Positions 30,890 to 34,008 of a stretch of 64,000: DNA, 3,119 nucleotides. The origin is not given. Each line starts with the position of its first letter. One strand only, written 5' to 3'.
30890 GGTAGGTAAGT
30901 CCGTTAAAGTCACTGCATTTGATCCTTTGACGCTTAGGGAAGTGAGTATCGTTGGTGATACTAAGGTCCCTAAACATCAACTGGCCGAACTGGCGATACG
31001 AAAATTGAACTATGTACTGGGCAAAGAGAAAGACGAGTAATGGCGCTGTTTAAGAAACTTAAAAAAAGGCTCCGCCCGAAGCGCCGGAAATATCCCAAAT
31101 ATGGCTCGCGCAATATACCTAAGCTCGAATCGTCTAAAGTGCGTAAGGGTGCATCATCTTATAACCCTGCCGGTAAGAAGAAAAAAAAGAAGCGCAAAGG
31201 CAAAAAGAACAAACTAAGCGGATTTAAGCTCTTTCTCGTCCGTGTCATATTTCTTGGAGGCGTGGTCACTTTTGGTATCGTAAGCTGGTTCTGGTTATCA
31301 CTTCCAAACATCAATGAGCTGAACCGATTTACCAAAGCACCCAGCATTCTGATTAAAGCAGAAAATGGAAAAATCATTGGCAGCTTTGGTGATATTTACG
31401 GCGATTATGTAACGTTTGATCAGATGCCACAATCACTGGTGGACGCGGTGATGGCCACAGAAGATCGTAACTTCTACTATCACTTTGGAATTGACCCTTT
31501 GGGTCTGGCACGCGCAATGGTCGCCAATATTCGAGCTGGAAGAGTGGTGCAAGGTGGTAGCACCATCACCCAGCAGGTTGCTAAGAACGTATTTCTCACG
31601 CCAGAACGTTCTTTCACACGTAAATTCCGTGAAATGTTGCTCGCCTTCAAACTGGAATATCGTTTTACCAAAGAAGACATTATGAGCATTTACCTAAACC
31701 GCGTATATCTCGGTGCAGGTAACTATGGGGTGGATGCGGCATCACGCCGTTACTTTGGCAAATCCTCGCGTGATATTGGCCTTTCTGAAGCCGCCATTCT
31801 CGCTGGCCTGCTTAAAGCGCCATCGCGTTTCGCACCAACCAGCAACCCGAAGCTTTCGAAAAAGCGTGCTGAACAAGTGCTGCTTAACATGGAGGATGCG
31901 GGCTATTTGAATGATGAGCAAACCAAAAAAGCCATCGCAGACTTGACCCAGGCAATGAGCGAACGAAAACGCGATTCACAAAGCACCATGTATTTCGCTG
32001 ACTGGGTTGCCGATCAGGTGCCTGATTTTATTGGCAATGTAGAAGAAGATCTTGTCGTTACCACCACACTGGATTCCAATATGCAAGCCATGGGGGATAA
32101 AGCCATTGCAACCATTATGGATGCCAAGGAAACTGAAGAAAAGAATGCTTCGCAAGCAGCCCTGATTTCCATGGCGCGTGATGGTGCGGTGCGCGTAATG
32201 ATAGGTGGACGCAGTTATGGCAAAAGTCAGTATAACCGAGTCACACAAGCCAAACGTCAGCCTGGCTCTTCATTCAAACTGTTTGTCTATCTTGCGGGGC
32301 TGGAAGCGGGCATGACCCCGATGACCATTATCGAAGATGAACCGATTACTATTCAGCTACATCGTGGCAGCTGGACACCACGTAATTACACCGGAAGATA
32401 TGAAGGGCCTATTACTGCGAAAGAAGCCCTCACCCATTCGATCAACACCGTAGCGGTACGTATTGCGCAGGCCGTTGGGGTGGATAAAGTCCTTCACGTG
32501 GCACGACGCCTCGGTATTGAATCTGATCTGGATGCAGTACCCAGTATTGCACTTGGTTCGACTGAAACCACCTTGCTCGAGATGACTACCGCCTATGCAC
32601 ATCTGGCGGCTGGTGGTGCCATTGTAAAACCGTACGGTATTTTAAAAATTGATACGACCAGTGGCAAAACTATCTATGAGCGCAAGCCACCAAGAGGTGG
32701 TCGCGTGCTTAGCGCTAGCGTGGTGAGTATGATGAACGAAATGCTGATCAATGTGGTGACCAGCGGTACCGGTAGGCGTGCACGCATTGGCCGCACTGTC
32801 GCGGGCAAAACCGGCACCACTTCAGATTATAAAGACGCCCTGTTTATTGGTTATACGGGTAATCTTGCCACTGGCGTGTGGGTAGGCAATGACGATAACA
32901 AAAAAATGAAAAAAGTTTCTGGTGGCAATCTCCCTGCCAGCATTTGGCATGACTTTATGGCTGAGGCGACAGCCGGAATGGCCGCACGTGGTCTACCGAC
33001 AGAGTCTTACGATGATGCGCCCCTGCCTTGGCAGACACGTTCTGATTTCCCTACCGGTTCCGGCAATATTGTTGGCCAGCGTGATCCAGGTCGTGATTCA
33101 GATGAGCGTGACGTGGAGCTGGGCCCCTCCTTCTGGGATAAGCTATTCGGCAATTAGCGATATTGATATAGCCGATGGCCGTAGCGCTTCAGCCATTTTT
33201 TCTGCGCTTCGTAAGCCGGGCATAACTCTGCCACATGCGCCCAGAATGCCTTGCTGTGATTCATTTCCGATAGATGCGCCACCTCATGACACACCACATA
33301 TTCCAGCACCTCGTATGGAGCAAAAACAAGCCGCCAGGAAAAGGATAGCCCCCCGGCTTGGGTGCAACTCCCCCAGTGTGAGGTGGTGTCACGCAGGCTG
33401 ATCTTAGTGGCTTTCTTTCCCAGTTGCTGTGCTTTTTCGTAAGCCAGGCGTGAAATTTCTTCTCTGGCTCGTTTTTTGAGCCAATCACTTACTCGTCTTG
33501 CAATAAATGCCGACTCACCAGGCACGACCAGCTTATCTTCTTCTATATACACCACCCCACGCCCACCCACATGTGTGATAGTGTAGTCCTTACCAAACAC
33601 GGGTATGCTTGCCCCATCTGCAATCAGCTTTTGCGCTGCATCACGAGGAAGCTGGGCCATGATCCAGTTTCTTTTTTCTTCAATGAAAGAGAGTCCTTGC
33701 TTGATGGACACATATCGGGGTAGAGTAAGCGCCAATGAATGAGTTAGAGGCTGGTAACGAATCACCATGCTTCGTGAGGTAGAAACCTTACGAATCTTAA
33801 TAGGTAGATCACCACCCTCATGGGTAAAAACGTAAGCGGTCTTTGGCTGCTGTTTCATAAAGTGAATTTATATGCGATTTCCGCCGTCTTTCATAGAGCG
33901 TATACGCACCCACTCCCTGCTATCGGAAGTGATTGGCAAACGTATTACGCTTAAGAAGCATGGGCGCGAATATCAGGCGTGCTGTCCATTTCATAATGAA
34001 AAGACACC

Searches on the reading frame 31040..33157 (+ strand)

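Call 20: search_protein_families(library=pfam, proteins=[window:31040-33157:+], max_evalue=0.001)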
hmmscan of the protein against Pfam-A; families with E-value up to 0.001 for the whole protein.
window:31040-33157:+ (705 aa): 2 families
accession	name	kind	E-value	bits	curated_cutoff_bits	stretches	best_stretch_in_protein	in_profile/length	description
PF00912.28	Transgly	-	9.2e-64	214.6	27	1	110-284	2-177/178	Transglycosylase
PF00905.27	Transpeptidase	-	8e-34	117.6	22.1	1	374-607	3-266/299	Penicillin binding protein transpeptidase domain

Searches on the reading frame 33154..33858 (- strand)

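Call 20: search_protein_families(library=pfam, proteins=[window:33154-33858:-], max_evalue=0.001)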
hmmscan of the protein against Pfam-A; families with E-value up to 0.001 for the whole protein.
window:33154-33858:- (234 aa): 2 families
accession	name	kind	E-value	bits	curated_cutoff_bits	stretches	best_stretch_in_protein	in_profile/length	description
PF01863.23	YgjP-like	-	2.4e-50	171.9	26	1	40-225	11-206/207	YgjP-like, metallopeptidase domain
PF08325.16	WLM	-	0.00031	21.3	26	1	179-218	77-116/190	WLM domain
